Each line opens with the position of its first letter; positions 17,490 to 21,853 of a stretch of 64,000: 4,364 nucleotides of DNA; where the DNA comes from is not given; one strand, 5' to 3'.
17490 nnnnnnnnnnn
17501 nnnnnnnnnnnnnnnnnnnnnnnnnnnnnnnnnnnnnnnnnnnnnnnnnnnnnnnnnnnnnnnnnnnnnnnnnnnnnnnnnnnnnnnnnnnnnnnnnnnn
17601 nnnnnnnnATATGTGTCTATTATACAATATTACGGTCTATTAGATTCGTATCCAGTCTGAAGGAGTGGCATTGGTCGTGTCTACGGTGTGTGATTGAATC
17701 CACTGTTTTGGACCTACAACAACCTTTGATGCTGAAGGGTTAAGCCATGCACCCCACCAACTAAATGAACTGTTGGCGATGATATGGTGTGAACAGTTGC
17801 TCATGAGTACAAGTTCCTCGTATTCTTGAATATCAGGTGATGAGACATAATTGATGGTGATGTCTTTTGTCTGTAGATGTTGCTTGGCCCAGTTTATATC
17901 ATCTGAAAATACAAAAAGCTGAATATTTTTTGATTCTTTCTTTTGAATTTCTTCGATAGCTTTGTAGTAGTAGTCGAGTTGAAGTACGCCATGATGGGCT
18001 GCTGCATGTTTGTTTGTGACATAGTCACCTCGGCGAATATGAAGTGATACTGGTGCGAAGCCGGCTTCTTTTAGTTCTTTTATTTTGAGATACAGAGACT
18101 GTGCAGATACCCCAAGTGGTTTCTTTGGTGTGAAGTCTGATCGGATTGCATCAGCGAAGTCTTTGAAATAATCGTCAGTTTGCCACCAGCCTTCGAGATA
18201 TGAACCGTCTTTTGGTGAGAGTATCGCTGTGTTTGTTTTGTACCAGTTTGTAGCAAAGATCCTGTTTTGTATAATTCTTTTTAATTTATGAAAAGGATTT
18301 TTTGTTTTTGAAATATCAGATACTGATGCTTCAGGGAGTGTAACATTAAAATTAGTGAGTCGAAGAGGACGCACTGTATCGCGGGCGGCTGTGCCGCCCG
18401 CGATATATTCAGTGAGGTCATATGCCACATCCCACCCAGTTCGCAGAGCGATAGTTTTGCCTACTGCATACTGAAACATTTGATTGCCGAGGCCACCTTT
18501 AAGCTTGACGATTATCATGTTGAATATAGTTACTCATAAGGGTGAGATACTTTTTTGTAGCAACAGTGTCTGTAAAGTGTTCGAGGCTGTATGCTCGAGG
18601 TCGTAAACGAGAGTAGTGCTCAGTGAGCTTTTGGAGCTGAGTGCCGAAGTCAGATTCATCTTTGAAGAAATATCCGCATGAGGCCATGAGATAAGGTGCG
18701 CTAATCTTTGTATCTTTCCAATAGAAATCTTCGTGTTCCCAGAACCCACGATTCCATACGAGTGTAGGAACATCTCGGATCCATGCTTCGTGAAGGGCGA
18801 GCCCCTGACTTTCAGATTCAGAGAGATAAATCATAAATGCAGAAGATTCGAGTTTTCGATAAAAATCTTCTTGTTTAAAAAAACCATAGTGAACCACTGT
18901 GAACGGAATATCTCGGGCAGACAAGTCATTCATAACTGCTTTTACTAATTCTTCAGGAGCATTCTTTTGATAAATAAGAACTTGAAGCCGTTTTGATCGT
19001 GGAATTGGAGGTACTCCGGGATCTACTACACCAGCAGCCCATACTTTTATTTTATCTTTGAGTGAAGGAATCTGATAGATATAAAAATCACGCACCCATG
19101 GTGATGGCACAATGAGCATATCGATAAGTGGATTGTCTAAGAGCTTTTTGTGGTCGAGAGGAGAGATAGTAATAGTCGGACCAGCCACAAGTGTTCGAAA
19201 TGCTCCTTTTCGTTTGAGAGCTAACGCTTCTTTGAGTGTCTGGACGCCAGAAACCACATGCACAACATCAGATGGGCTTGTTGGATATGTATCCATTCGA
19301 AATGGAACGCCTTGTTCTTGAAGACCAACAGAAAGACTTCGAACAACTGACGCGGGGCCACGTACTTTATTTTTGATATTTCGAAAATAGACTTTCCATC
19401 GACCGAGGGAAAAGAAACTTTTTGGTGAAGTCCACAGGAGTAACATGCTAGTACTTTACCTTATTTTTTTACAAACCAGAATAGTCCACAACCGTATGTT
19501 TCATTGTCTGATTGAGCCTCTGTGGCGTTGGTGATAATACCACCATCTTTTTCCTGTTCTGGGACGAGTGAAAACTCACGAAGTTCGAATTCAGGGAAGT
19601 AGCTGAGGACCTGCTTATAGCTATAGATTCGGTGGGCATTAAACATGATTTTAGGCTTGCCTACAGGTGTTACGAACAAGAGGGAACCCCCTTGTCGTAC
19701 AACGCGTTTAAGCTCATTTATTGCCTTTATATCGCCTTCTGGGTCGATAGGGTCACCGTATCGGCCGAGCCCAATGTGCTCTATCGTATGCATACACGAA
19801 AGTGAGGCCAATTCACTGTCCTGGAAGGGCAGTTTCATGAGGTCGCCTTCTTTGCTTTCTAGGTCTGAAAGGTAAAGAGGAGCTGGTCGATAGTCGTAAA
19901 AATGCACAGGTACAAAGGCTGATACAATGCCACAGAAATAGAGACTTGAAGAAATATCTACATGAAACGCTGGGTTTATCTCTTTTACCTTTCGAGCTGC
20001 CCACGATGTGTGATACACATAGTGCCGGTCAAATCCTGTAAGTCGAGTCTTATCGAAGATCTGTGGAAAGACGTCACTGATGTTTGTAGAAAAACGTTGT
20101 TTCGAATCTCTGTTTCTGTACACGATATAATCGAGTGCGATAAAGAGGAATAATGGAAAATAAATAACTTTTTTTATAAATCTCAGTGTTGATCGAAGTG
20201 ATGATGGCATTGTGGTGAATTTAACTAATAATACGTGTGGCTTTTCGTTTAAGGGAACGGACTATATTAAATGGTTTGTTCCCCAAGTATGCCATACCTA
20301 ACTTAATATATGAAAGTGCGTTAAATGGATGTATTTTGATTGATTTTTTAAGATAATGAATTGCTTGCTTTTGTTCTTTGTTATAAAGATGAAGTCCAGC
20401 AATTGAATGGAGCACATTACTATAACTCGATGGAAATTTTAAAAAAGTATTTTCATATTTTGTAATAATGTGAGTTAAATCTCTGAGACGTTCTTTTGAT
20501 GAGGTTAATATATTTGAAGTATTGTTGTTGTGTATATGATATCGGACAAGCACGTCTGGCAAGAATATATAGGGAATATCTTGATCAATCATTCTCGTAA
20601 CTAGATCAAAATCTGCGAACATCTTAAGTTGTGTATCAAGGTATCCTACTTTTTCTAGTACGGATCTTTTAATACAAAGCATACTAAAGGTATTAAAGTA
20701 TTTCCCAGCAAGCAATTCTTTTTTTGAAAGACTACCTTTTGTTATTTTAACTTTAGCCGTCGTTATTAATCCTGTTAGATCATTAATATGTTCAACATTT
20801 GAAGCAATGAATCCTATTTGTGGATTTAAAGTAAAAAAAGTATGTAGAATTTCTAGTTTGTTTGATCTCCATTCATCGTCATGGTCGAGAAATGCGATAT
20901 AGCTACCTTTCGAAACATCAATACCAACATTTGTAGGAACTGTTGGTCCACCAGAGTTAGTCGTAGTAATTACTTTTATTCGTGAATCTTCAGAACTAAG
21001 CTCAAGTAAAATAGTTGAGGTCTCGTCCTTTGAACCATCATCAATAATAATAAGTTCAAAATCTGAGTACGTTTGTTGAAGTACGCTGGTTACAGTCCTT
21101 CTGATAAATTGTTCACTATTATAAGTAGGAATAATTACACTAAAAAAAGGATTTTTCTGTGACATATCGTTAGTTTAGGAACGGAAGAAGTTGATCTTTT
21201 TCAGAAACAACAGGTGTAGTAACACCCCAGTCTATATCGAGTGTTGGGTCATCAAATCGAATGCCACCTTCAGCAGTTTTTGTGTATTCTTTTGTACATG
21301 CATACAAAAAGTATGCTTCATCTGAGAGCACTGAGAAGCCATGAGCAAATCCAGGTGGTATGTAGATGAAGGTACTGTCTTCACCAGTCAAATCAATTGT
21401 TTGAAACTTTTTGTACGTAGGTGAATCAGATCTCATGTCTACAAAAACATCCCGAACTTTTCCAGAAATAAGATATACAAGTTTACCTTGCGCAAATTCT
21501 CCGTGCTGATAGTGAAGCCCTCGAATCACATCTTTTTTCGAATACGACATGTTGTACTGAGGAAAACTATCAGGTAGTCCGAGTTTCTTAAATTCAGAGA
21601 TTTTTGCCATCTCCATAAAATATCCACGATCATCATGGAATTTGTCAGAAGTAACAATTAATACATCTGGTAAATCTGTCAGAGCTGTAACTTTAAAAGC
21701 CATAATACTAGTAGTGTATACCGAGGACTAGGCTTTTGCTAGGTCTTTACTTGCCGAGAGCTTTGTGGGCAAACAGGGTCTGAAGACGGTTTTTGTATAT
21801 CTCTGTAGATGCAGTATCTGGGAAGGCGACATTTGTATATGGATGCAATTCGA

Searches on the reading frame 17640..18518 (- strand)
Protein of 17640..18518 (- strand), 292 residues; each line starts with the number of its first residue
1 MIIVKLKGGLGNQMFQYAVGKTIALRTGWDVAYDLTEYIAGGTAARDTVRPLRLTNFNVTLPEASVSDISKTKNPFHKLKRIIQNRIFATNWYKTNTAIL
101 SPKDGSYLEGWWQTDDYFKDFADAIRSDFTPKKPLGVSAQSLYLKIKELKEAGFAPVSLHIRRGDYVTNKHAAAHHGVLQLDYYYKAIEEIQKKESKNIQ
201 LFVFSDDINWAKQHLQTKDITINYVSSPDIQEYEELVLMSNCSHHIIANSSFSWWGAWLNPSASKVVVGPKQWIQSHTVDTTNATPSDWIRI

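Call 56: search_protein_families(library=pfam, proteins=[window:17640-18518:-], max_evalue=0.0001)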
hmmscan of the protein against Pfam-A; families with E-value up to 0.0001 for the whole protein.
window:17640-18518:- (292 aa): 1 family
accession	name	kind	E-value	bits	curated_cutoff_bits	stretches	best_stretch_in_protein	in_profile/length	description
PF01531.22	Glyco_transf_11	-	1.4e-30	107.1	23.9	1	4-290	35-295/298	Glycosyl transferase family 11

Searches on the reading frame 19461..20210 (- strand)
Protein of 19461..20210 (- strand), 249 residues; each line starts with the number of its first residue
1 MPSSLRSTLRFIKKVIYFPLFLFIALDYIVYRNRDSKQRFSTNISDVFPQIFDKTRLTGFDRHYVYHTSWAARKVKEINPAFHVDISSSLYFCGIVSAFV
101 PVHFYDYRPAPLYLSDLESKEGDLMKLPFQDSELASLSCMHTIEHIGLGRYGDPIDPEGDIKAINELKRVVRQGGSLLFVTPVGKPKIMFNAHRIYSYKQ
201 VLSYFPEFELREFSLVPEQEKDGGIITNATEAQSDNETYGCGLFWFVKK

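Call 57: search_protein_families(library=pfam, proteins=[window:19461-20210:-], max_evalue=0.0001)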
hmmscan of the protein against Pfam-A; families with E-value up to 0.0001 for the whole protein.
window:19461-20210:- (249 aa): 1 family
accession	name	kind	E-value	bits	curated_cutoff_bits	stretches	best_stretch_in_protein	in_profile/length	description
PF03269.20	DUF268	-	5.2e-17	62.7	25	1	139-209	68-138/176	Caenorhabditis protein of unknown function, DUF268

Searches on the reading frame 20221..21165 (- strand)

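Call 57: search_protein_families(library=pfam, proteins=[window:20221-21165:-], max_evalue=0.0001)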
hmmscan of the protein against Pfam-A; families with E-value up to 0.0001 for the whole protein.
window:20221-21165:- (314 aa): 3 families
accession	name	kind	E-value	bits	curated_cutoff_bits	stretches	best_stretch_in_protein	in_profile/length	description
PF00535.33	Glycos_transf_2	-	6.5e-34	117.7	23.3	1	9-173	1-167/168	Glycosyl transferase family 2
PF13641.12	Glyco_tranf_2_3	-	3.5e-19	70.2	27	1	8-210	3-212/230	Glycosyltransferase like family 2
PF10111.15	Glyco_tranf_2_2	-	6.1e-15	55.9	27.3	1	9-218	1-224/276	Glycosyltransferase like family 2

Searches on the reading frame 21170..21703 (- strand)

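Call 57: search_protein_families(library=pfam, proteins=[window:21170-21703:-], max_evalue=0.0001)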
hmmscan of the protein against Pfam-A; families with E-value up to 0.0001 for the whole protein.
window:21170-21703:- (177 aa): 2 families
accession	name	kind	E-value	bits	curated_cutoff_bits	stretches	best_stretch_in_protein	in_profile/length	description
PF00908.23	dTDP_sugar_isom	-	1.8e-59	200.6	27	1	9-176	2-166/168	dTDP-4-dehydrorhamnose 3,5-epimerase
PF14667.12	Polysacc_synt_C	-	3.5e-05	24.3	28.7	1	23-132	2-94/111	Polysaccharide biosynthesis C-terminal domain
